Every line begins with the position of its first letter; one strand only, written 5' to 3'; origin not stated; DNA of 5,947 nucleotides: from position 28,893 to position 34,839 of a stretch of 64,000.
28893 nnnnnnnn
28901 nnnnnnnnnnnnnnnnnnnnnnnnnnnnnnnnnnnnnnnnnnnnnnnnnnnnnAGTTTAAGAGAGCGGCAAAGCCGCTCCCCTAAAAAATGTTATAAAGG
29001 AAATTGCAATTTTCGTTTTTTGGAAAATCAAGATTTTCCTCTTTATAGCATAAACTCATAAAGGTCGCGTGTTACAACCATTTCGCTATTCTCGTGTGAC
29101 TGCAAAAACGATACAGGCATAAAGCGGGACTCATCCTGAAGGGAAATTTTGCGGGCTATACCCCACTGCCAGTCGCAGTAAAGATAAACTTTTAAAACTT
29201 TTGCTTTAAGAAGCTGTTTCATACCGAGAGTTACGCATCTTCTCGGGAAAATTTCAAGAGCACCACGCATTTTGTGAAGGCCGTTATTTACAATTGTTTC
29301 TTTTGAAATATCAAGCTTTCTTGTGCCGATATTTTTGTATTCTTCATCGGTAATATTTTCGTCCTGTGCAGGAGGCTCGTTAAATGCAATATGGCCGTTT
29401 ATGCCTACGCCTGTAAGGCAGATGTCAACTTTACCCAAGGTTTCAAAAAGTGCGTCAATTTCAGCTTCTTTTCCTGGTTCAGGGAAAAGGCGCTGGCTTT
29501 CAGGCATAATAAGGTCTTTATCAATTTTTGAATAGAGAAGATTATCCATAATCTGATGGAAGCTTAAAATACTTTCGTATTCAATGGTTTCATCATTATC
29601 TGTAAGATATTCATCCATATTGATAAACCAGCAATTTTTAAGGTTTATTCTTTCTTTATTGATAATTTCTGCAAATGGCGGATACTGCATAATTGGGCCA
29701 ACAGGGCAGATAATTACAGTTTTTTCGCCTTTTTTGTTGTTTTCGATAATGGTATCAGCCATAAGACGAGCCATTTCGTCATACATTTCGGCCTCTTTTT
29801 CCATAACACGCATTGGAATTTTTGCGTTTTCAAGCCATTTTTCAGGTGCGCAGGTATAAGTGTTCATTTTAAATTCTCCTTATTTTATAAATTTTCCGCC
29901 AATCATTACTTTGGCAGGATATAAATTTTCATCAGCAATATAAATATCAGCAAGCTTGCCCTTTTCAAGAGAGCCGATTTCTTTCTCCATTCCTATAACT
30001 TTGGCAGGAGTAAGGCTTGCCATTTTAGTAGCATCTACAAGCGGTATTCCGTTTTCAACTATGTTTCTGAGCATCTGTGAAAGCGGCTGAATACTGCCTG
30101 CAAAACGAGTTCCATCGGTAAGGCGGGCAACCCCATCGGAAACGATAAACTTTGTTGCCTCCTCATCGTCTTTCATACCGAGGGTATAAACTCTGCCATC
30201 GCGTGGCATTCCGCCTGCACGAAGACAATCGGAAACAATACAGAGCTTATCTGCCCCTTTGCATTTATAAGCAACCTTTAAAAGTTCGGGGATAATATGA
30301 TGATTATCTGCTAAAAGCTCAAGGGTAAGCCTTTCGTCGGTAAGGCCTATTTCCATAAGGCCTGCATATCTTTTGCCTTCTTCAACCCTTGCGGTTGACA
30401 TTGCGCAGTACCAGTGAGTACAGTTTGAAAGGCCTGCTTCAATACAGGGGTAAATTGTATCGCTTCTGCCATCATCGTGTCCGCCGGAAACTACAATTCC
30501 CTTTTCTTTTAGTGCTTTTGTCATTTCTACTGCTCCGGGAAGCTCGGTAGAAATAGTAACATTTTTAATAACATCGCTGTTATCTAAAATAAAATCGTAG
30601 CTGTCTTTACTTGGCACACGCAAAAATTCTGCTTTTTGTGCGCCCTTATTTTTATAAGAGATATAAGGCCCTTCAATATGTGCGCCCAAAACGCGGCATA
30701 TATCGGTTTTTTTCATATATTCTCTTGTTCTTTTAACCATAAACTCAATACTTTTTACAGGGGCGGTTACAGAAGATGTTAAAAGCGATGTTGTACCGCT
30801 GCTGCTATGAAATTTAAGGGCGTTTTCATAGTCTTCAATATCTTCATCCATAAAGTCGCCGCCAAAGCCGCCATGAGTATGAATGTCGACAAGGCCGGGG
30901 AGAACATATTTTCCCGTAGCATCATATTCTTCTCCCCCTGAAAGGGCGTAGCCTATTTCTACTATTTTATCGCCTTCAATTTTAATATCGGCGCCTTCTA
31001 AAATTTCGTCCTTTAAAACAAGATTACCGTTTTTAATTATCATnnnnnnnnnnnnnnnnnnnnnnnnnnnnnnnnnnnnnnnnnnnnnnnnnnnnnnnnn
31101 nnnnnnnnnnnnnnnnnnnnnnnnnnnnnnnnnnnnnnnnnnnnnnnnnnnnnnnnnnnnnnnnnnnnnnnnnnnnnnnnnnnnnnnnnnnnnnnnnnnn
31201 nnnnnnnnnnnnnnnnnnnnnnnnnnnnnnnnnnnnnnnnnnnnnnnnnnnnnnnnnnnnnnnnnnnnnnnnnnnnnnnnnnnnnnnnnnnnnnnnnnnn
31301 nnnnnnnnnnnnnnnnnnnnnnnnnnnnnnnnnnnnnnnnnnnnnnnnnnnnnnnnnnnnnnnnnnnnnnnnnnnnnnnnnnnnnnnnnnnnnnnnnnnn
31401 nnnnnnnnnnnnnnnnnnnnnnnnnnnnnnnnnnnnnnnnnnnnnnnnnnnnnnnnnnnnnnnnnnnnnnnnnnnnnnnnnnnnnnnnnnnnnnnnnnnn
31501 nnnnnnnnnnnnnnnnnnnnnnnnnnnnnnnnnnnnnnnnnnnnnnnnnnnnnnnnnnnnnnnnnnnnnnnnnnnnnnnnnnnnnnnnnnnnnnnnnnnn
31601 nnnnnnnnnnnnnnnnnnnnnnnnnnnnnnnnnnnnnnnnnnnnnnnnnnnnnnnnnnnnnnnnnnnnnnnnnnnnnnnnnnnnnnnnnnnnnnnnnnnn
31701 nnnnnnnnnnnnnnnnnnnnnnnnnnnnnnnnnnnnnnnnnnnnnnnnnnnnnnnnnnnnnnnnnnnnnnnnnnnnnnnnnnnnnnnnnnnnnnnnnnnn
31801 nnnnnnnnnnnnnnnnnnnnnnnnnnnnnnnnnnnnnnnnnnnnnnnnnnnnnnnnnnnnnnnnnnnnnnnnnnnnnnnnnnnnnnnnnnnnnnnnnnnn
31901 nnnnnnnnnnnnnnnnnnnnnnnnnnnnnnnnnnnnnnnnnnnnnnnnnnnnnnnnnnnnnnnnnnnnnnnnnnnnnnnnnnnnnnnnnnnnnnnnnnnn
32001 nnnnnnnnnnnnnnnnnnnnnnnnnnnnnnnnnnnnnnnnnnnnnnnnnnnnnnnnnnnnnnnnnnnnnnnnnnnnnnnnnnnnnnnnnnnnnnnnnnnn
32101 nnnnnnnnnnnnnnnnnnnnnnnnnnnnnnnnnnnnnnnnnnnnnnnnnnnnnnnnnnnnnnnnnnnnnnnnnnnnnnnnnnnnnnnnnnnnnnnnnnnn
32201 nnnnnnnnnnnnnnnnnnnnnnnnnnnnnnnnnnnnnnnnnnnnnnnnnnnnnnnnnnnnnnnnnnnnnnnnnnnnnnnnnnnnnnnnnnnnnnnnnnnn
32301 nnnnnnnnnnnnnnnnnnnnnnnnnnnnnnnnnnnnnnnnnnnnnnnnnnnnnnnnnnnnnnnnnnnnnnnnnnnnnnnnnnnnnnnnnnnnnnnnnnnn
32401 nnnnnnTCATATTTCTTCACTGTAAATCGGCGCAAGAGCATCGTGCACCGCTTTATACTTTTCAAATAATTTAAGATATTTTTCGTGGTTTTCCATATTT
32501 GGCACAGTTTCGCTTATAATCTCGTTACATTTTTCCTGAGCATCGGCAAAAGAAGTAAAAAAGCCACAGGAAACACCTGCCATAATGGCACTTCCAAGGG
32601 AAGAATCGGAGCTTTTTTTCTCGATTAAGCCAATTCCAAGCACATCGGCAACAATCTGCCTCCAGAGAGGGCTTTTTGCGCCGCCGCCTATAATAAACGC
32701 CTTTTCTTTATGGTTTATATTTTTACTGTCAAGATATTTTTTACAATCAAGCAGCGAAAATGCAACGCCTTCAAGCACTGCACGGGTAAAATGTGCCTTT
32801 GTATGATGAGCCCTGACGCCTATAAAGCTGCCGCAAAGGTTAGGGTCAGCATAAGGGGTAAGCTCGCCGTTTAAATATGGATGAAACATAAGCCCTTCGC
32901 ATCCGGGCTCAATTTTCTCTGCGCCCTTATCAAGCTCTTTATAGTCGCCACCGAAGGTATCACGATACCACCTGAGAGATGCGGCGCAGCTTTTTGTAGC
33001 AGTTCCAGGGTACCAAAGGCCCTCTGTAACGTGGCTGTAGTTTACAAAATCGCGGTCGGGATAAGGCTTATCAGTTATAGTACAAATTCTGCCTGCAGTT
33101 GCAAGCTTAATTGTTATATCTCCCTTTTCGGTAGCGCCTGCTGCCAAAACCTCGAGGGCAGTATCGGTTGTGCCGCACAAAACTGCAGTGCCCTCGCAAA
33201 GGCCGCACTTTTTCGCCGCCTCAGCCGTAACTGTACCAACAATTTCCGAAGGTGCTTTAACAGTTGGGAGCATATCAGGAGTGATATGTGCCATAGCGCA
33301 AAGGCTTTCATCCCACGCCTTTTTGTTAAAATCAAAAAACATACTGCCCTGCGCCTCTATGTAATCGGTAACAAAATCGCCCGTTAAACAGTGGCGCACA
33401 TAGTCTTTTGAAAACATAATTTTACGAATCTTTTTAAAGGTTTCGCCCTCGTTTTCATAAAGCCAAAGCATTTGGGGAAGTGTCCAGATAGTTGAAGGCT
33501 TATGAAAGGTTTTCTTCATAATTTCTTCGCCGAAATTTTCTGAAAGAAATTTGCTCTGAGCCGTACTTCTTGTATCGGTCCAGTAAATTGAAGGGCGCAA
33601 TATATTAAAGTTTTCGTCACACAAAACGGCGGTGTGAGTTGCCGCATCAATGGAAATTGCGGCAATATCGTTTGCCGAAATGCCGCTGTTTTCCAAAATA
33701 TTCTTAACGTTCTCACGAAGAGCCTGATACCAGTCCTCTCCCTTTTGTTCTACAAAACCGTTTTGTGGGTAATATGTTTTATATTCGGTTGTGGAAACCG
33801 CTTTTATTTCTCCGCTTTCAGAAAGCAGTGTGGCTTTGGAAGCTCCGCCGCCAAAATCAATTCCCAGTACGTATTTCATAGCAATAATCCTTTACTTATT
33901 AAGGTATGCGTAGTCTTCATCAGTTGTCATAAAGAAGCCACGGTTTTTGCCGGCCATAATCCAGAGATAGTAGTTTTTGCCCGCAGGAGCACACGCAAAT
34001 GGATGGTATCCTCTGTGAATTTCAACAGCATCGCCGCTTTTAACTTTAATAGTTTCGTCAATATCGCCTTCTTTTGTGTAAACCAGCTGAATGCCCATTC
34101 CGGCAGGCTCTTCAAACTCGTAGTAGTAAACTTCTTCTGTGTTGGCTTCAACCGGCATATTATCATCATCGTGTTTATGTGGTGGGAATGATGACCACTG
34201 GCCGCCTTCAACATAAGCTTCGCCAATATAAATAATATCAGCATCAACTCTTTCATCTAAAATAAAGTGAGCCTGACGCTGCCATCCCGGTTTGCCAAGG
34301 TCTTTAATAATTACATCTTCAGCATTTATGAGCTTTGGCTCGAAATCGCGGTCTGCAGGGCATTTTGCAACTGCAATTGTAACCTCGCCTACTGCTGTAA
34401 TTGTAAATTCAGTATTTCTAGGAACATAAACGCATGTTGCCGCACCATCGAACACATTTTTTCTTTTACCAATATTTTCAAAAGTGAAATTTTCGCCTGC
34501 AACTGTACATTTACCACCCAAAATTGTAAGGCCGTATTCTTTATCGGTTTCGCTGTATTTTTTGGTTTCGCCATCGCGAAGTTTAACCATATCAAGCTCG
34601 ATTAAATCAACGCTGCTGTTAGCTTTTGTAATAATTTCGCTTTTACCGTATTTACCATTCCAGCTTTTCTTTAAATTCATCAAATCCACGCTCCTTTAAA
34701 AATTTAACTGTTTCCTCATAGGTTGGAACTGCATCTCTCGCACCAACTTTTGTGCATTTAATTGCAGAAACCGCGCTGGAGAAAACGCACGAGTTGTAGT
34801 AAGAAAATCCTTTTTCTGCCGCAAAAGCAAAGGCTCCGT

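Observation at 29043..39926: RpiR-associated hybrid catabolic cluster: iolB-type isomerase, kinases and aldolase combined with single-chain Etf, FAD/FeS dehydrogenase and NagA/NagB-like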

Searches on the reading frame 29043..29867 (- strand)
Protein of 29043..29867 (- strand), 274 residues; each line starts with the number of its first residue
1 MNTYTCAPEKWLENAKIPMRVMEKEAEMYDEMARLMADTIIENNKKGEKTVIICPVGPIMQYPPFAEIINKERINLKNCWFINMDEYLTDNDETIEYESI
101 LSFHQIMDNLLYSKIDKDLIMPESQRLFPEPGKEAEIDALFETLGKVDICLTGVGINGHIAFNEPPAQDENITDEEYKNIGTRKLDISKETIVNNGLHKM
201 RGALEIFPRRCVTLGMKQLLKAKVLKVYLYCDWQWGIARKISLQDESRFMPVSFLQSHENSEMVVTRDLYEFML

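Call 3: search_protein_families(library=pfam, proteins=[window:29043-29867:-])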
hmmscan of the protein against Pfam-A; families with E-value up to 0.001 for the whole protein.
window:29043-29867:- (274 aa): 0 families

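Call 4: search_protein_families(library=ncbifam, proteins=[window:29043-29867:-])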
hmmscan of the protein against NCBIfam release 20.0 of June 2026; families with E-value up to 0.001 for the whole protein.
window:29043-29867:- (274 aa): 7 families
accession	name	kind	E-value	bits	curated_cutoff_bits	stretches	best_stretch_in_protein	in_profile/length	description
TIGR00502.1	nagB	equivalog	2.2e-19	69.8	236.9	1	19-266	1-240/259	glucosamine-6-phosphate deaminase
NF002557.0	PRK02122.1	subfamily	4.2e-19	68.1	384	1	13-267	25-269/653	glucosamine-6-phosphate deaminase-like protein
NF001684.0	PRK00443.1-4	subfamily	1e-14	54.7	326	1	29-266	9-234/260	glucosamine-6-phosphate deaminase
NF007291.0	PRK09762.1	equivalog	1.7e-14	54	271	1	26-266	9-234/236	galactosamine-6-phosphate isomerase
NF001685.0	PRK00443.1-5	equivalog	2.3e-08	33.7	513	1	57-265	44-239/266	glucosamine-6-phosphate deaminase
NF009022.0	PRK12358.1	equivalog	3.6e-08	33.2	247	1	27-265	7-229/239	glucosamine-6-phosphate deaminase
NF001682.0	PRK00443.1-1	equivalog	2.9e-06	26.9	528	1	66-265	45-226/262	glucosamine-6-phosphate deaminase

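Call 26: search_solved_structures(query=window:29043-29867:-, max_evalue=0.001)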
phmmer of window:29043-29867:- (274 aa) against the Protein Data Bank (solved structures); distinct sequences matched with E-value up to 0.001: 11.
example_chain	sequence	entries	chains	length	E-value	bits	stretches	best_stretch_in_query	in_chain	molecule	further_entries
2bkv_A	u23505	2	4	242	1e-10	44.6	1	20-268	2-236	GLUCOSAMINE-6-PHOSPHATE DEAMINASE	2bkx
7lqn_A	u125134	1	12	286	4.9e-09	39.1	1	54-263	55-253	Glucosamine-6-phosphate deaminase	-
3hn6_A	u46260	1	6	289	1.2e-08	37.9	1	52-267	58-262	Glucosamine-6-phosphate deaminase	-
7lqm_A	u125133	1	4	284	4e-07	32.8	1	49-243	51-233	Glucosamine-6-phosphate deaminase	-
5hj5_A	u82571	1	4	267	2.5e-06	30.2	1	54-262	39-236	Glucosamine-6-phosphate deaminase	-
4r7t_A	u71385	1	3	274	2.7e-06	30.1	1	54-262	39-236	Glucosamine-6-phosphate deaminase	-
1ne7_A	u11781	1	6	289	3.9e-06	29.6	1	22-263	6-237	Glucosamine-6-phosphate isomerase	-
2ri0_A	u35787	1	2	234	6.1e-06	28.9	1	69-265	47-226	Glucosamine-6-phosphate deaminase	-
2ri1_A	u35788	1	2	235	6.2e-06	28.9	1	69-265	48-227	Glucosamine-6-phosphate deaminase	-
1jt9_A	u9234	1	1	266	2e-05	27.3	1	55-264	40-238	Glucosamine-6-Phosphate deaminase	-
1cd5_A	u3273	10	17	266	2.5e-05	27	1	55-264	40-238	PROTEIN (GLUCOSAMINE 6-PHOSPHATE DEAMINASE) | GLUCOSAMINE 6-PHOSPHATE DEAMINASE | GLUCOSAMINE-6-PHOSPHATE DEAMINASE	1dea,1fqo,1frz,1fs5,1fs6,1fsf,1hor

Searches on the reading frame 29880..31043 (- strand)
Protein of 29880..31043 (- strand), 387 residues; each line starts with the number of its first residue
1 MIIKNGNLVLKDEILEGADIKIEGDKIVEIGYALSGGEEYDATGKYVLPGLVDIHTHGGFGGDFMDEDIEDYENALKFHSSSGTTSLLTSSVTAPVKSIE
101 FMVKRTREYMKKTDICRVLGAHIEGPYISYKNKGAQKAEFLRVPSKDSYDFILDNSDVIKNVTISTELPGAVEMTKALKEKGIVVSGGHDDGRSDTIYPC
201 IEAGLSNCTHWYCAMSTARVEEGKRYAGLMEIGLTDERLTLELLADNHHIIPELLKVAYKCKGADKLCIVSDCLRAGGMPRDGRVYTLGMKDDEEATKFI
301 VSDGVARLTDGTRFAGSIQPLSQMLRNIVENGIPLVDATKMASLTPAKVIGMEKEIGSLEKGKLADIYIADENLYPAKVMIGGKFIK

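Call 3: search_protein_families(library=pfam, proteins=[window:29880-31043:-])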
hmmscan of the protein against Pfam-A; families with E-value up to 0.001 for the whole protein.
window:29880-31043:- (387 aa): 2 families
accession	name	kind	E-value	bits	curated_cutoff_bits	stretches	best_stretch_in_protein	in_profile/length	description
PF01979.26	Amidohydro_1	-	8.1e-25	88.2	25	1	46-385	1-344/345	Amidohydrolase family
PF07969.17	Amidohydro_3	-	1.9e-14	54.5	29.7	2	331-374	405-448/472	Amidohydrolase family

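Call 4: search_protein_families(library=ncbifam, proteins=[window:29880-31043:-])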
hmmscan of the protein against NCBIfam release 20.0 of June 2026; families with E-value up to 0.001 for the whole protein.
window:29880-31043:- (387 aa): 61 families (the best 25 are shown)
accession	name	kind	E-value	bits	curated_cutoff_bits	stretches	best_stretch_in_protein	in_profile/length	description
TIGR00221.1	nagA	equivalog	1.8e-70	237.8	225.65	1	2-383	6-379/380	N-acetylglucosamine-6-phosphate deacetylase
NF008371.0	PRK11170.1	equivalog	5.6e-51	173.6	483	1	4-384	5-377/382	N-acetylglucosamine-6-phosphate deacetylase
NF011990.0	PRK15446.2-6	subfamily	1.4e-19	70.1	233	2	1-56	3-64/390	alpha-D-ribose 1-methylphosphonate 5-triphosphate diphosphatase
TIGR02318.1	phosphono_phnM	equivalog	2.8e-18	66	390.55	2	2-56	1-55/376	phosphonate metabolism protein PhnM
NF006689.0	PRK09237.1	equivalog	3.5e-16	58.7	371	2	1-87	5-89/383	amidohydrolase/deacetylase family metallohydrolase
NF004839.0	PRK06189.1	equivalog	2.4e-15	56.1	631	1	1-58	5-63/451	allantoinase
NF009060.0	PRK12394.1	equivalog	4.8e-15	55.2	442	2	308-369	276-337/381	metallo-dependent hydrolase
TIGR02033.1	D-hydantoinase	equivalog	2.2e-13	50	393.25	1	2-113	2-114/454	dihydropyrimidinase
NF006056.0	PRK08204.1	subfamily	7.5e-13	48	391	1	2-57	6-66/449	hypothetical protein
TIGR03178.1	allantoinase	equivalog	1.7e-12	46.9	357.85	1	1-89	2-88/441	allantoinase AllB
TIGR00857.1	pyrC_multi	subfamily_domain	3.4e-12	46.1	279.05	1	18-159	6-144/412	dihydroorotase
NF009941.0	PRK13404.1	subfamily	5.4e-12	45.1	647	1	2-105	7-110/478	dihydropyrimidinase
NF006837.0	PRK09357.1-2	equivalog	6.9e-12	44.7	575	1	1-171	3-169/428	dihydroorotase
NF006268.0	PRK08417.1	equivalog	3.5e-11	42.8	499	1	1-55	1-55/406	metal-dependent hydrolase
NF005557.0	PRK07228.1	equivalog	6.6e-11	41.6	522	1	336-373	340-377/445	5'-deoxyadenosine deaminase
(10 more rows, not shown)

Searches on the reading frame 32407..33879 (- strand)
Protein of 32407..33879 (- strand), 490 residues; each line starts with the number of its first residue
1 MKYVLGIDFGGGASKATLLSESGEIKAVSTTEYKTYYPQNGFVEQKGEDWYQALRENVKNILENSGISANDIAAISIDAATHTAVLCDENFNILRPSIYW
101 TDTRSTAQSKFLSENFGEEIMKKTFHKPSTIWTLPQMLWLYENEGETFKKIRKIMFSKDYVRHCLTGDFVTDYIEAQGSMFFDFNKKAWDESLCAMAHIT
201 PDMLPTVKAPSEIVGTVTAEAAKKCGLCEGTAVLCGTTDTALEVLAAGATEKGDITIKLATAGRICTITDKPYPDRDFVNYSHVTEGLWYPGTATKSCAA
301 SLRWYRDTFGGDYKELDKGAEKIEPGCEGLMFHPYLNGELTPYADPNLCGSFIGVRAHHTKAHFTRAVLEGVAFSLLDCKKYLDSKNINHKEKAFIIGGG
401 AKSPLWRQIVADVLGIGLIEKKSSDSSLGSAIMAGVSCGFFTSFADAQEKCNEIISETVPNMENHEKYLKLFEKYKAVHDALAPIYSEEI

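Call 3: search_protein_families(library=pfam, proteins=[window:32407-33879:-])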
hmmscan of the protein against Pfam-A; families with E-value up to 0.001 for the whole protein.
window:32407-33879:- (490 aa): 2 families
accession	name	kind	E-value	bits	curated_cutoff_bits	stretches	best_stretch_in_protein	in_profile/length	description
PF00370.27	FGGY_N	-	1.6e-60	205.2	28.8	1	3-244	1-243/245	FGGY family of carbohydrate kinases, N-terminal domain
PF02782.22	FGGY_C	-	9.3e-25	88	27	1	277-437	23-197/198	FGGY family of carbohydrate kinases, C-terminal domain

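Call 4: search_protein_families(library=ncbifam, proteins=[window:32407-33879:-])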
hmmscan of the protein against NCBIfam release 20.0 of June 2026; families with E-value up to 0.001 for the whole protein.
window:32407-33879:- (490 aa): 12 families
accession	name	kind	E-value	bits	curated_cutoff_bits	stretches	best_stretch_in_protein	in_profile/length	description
TIGR01312.1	XylB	equivalog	1.6e-119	399.6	380.25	1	5-478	1-479/481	xylulokinase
TIGR01314.1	gntK_FGGY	equivalog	9e-73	245.5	648.55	1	3-473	1-484/505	gluconokinase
NF011601.0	PRK15027.1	equivalog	3.5e-68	230.2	912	1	5-485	3-482/484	xylulokinase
NF008187.0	PRK10939.1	equivalog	6.7e-52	176.8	528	1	1-480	3-501/521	autoinducer-2 kinase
TIGR01311.1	glycerol_kin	equivalog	1e-47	162.7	590.35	2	2-222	1-229/496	glycerol kinase GlpK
NF000756.0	PRK00047.1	subfamily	8.3e-46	156.3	498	2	2-221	5-232/502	glycerol kinase GlpK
NF003154.0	PRK04123.1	equivalog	1.3e-41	143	428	2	313-482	366-537/554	ribulokinase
TIGR02628.1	fuculo_kin_coli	equivalog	8e-36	124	470.9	1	7-453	6-457/465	L-fuculokinase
TIGR01315.1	5C_CHO_kinase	subfamily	4.5e-34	118.1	408.7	2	4-241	2-257/541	FGGY family pentulose kinase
TIGR01234.1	L-ribulokinase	equivalog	1.7e-29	103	583.25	2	2-261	1-292/536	ribulokinase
TIGR02627.1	rhamnulo_kin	equivalog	6e-23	81.1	527.95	2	26-257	22-249/454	rhamnulokinase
NF007925.0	PRK10640.1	equivalog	1.1e-21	76.8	639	1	2-252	4-250/489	rhamnulokinase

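Call 25: search_solved_structures(query=window:32407-33879:-, max_evalue=1e-40)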
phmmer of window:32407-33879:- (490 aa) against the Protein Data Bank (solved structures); distinct sequences matched with E-value up to 1e-40: 5.
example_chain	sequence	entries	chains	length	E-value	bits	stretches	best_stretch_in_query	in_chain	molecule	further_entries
2itm_A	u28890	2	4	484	7.6e-60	206.2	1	5-485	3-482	Xylulose kinase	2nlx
5vm1_A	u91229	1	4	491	1.6e-54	188.7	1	4-480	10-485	Xylulokinase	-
3ifr_A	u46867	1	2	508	9.2e-50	173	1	3-486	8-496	Carbohydrate kinase, FGGY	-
3gbt_A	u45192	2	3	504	5.1e-49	170.5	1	1-487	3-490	Gluconate kinase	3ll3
3hz6_A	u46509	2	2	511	1.7e-41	145.7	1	3-446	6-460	Xylulokinase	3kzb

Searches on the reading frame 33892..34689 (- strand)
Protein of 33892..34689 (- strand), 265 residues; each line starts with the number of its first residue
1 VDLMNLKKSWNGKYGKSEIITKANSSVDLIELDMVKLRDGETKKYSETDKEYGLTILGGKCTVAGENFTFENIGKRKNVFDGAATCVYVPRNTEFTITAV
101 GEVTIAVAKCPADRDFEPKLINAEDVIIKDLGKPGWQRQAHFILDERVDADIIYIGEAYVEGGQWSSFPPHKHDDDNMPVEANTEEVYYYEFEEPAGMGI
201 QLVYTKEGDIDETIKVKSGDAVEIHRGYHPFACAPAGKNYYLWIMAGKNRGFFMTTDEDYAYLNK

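Call 3: search_protein_families(library=pfam, proteins=[window:33892-34689:-])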
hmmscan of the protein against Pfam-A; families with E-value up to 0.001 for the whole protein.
window:33892-34689:- (265 aa): 1 family
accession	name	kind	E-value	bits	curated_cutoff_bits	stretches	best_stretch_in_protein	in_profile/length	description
PF04962.18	KduI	-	5.2e-74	249.3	23.9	1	20-262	18-261/262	KduI/IolB family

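Call 4: search_protein_families(library=ncbifam, proteins=[window:33892-34689:-])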
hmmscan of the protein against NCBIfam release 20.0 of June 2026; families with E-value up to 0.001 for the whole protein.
window:33892-34689:- (265 aa): 1 family
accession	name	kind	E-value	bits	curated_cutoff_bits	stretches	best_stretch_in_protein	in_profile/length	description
TIGR04378.1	myo_inos_iolB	equivalog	4.5e-70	236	205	1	20-262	3-245/247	5-deoxy-glucuronate isomerase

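Call 23: search_solved_structures(query=window:33892-34689:-, max_evalue=0.001)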
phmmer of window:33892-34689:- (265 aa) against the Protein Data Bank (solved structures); distinct sequences matched with E-value up to 0.001: 1.
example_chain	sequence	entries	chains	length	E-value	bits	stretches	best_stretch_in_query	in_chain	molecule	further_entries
2qjv_A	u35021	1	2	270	8.8e-40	140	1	5-264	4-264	Uncharacterized IolB-like protein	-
